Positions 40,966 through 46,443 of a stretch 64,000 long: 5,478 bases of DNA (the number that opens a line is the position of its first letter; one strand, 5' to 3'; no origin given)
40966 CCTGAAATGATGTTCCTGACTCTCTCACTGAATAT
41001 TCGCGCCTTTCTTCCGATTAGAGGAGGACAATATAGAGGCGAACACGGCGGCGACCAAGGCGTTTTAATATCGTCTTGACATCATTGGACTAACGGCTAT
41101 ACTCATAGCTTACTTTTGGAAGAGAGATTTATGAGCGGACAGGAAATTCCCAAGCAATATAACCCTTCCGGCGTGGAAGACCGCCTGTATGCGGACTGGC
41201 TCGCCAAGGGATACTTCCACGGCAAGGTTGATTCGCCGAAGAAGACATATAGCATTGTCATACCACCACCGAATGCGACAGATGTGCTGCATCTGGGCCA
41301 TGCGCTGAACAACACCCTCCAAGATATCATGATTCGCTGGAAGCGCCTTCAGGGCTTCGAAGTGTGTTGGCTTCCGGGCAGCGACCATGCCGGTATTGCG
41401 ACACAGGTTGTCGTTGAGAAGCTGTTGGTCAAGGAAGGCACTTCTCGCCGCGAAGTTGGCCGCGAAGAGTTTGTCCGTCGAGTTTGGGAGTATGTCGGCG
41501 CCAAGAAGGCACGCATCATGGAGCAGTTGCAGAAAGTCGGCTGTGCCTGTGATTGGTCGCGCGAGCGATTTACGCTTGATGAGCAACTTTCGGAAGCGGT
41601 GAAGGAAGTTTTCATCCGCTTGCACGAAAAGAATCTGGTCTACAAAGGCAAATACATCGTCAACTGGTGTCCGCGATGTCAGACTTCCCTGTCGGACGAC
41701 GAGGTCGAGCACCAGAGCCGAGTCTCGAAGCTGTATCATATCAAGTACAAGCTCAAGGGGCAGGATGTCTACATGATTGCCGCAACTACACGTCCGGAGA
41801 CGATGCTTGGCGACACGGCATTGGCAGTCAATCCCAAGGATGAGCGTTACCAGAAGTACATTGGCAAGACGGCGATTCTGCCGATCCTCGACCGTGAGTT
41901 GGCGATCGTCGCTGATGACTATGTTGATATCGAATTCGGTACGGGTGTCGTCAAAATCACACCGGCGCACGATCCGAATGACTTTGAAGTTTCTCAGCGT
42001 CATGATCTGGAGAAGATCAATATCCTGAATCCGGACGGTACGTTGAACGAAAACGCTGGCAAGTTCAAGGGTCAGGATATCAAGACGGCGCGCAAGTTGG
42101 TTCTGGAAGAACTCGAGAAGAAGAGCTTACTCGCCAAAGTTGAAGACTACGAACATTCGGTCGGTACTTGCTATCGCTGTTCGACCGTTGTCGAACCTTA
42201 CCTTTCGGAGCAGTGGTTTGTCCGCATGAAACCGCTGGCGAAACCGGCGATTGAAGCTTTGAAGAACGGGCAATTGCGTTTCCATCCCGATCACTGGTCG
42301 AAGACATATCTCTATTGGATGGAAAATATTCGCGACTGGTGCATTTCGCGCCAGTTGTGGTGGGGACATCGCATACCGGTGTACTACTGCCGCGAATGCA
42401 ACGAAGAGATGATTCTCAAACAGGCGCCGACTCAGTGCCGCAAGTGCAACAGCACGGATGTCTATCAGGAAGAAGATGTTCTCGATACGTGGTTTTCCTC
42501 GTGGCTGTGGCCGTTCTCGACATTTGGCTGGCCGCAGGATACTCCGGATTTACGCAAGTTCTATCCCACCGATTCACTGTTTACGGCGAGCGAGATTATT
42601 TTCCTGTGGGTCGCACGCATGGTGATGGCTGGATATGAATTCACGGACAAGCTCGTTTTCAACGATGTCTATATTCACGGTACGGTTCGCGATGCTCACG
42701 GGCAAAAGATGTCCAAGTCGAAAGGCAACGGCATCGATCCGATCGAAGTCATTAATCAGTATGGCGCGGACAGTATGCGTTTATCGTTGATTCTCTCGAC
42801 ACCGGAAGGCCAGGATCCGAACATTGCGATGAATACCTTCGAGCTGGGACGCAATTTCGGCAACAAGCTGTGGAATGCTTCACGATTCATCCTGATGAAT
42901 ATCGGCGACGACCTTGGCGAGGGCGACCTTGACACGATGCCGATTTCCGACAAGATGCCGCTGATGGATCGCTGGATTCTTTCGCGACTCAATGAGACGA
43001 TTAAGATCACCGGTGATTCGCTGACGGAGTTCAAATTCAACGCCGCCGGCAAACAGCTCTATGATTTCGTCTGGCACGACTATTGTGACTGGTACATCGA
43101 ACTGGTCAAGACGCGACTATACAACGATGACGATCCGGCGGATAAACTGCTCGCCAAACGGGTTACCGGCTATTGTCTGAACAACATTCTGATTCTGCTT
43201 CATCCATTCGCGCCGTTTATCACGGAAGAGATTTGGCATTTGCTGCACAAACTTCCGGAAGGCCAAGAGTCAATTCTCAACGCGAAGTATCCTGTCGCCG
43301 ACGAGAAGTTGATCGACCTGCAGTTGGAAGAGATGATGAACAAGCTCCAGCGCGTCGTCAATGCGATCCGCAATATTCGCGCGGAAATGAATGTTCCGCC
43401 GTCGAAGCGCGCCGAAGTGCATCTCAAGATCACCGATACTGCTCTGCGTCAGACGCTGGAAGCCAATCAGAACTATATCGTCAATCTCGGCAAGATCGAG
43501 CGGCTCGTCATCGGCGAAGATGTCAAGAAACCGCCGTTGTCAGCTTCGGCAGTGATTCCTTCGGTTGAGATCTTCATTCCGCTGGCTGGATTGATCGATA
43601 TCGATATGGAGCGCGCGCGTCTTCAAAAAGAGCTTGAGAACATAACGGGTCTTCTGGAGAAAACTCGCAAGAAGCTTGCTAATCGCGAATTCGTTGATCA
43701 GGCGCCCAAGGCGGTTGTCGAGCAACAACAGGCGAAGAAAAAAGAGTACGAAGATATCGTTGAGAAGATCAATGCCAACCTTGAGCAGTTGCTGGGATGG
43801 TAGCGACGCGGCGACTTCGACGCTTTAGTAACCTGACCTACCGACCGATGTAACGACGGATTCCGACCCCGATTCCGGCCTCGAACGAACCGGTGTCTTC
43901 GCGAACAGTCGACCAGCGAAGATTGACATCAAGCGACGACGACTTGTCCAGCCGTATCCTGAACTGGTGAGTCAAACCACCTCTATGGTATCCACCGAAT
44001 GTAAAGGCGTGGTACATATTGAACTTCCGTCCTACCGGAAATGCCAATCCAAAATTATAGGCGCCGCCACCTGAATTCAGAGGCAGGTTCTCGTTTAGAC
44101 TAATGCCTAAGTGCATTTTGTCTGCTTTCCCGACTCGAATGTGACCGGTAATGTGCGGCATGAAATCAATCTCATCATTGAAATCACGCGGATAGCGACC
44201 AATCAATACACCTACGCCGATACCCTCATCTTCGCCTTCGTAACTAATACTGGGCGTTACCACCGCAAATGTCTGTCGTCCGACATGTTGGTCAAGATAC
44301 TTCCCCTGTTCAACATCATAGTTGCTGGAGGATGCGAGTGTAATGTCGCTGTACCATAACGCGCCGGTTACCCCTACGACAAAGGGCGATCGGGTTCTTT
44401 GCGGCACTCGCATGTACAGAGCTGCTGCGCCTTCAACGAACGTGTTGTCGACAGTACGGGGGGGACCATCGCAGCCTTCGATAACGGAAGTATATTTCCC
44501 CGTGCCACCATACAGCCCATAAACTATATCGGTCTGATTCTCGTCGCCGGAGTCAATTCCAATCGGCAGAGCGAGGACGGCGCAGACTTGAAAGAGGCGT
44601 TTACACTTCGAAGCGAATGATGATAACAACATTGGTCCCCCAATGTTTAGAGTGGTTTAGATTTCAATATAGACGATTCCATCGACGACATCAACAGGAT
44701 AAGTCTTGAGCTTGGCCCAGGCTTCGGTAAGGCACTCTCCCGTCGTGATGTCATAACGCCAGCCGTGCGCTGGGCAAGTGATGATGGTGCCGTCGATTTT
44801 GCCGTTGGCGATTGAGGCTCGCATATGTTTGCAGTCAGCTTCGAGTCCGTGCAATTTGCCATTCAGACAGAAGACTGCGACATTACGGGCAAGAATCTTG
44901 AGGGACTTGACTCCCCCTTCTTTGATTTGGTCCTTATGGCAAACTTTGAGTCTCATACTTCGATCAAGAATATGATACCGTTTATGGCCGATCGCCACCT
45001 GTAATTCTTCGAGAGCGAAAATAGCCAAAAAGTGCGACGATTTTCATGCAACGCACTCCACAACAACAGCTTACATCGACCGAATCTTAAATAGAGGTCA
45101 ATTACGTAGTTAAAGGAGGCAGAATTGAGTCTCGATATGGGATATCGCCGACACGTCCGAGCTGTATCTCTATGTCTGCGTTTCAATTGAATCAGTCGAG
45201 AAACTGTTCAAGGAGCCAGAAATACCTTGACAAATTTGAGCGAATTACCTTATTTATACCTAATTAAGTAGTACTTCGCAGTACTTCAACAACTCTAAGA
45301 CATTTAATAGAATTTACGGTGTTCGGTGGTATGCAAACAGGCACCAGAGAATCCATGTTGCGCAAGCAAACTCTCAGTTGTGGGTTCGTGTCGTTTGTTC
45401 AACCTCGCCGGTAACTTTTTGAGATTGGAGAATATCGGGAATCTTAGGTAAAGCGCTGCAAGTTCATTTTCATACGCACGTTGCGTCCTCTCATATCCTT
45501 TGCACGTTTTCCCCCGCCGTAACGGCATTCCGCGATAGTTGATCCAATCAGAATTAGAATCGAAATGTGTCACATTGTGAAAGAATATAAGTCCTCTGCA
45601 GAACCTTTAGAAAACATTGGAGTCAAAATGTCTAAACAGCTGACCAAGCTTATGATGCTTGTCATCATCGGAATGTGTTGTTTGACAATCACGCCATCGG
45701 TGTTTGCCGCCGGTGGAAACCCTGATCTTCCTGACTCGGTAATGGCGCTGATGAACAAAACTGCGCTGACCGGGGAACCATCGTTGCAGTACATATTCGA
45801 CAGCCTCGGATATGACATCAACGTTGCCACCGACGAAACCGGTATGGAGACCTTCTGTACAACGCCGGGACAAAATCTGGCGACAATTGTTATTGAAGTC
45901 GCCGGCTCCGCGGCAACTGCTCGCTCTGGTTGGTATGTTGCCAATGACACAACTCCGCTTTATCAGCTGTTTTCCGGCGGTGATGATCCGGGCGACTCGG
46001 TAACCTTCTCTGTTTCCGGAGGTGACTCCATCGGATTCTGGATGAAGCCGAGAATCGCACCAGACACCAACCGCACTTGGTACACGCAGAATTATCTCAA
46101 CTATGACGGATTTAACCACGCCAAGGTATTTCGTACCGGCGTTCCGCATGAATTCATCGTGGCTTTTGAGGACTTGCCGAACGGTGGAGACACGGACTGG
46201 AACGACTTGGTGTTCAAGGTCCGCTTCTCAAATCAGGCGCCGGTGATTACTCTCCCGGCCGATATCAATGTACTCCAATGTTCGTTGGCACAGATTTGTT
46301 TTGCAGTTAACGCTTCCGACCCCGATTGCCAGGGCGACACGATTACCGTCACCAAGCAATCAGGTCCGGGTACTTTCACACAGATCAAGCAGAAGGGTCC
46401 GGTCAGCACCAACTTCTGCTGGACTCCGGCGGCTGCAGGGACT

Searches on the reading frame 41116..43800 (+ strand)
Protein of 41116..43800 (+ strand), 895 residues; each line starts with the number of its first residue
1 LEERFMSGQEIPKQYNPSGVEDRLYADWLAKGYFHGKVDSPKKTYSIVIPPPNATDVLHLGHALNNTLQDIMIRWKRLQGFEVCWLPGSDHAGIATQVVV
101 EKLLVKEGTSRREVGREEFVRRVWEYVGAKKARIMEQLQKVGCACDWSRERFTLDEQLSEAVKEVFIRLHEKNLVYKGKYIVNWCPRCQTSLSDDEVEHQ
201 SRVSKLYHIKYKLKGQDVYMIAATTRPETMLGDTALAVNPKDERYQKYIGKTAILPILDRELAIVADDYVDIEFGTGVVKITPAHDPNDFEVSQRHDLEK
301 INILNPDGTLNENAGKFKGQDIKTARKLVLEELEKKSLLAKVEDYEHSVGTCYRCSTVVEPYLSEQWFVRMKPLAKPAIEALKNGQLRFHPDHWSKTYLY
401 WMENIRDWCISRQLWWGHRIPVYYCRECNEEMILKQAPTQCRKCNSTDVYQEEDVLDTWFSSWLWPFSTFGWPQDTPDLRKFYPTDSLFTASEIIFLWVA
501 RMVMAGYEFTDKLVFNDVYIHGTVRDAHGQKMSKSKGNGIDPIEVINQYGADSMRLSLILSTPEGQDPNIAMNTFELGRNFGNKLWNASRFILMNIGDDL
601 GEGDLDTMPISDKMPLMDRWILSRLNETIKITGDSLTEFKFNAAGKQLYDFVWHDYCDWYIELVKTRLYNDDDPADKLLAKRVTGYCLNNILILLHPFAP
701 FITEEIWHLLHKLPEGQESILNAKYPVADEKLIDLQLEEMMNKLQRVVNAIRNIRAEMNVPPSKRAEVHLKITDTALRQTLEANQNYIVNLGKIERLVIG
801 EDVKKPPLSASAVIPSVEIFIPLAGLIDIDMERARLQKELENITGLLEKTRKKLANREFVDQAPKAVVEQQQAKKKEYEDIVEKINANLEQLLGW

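Call 15: search_protein_families(library=pfam, proteins=[window:41116-43800:+], max_evalue=0.001)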
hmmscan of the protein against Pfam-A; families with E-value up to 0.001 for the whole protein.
window:41116-43800:+ (895 aa): 6 families
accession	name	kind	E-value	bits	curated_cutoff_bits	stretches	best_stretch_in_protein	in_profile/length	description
PF00133.28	tRNA-synt_1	-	3.4e-133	444.9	22.7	1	24-570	2-413/414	tRNA synthetases class I (I, L, M and V)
PF08264.19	Anticodon_1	-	5.4e-47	159.8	25.1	1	618-769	1-147/148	Anticodon-binding domain of tRNA ligase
PF09334.17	tRNA-synt_1g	-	1.4e-24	87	20.1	2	52-200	8-138/391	tRNA synthetases class I (M)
PF10458.14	Val_tRNA-synt_C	-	2.5e-17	63.4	25.9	1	828-892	1-65/66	Valyl tRNA synthetase tRNA binding arm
PF13603.12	tRNA-synt_1_2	-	5.5e-10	39.5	25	1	249-310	85-146/185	Leucyl-tRNA synthetase, editing domain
PF01406.26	tRNA-synt_1e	-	0.00018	21.4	27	0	516-559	238-281/301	tRNA synthetases class I (C) catalytic domain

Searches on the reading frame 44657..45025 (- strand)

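Call 15: search_protein_families(library=pfam, proteins=[window:44657-45025:-], max_evalue=0.001)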
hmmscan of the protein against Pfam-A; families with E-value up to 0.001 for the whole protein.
window:44657-45025:- (122 aa): 3 families
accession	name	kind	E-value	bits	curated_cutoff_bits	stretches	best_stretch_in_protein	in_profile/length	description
PF00355.32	Rieske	-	3.7e-18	65.6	20.3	1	26-110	3-88/88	Rieske [2Fe-2S] domain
PF13806.12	Rieske_2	-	4.7e-11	43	27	1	27-121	4-104/104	Rieske-like [2Fe-2S] domain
PF22543.2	Rieske_4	-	1.2e-05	26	28.4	1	28-101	3-80/119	Soluble Rieske-type ferredoxin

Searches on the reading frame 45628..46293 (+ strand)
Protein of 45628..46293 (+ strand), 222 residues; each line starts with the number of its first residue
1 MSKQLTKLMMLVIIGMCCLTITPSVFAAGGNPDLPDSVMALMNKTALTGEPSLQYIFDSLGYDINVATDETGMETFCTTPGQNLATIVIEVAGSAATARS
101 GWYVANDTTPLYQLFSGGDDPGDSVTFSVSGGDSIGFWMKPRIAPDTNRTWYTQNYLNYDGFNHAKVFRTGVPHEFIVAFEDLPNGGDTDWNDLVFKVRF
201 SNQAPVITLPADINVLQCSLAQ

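Call 32: search_protein_families(library=pfam, proteins=[window:45628-46230:+], max_evalue=1)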
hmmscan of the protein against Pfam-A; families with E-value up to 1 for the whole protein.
window:45628-46230:+ (201 aa): 1 family
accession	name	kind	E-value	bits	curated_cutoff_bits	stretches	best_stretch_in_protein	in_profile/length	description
PF13448.11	DUF4114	-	4.8e-09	37.5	27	1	146-200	29-84/85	Domain of unknown function (DUF4114)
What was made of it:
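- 46063..46227 (+): DUF4114 domain at the end of the ~200-aa N-terminal 'head'. Pfam PF13448, 37.5 bits against a cut-off of 27 (call 32).
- Closest known: T9SS type A cargo proteins with long repetitive Ig-like regions. Different: The head is DUF4114 and the membrane-proximal module is weakly cohesin- and dockerin-like (call 32).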

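Call 61: find_related_loci(query=window:45628-46293:+, collection=metagenome_contigs, flank=10000)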
Query window:45628-46293:+ (222 aa) in metagenome_contigs; peptide patterns used: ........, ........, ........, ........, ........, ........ (x = any residue, [..] = any of these).
134 stretches matched a pattern; 1 encode a relative of the query (tblastn E <= 1e-3); 1 distinct loci.
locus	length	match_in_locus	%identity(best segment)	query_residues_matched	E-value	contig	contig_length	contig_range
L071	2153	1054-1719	99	1-222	1e-163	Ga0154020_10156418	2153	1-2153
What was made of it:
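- Tried and rejected: The metagenome scan returned a single short contig (call 61).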
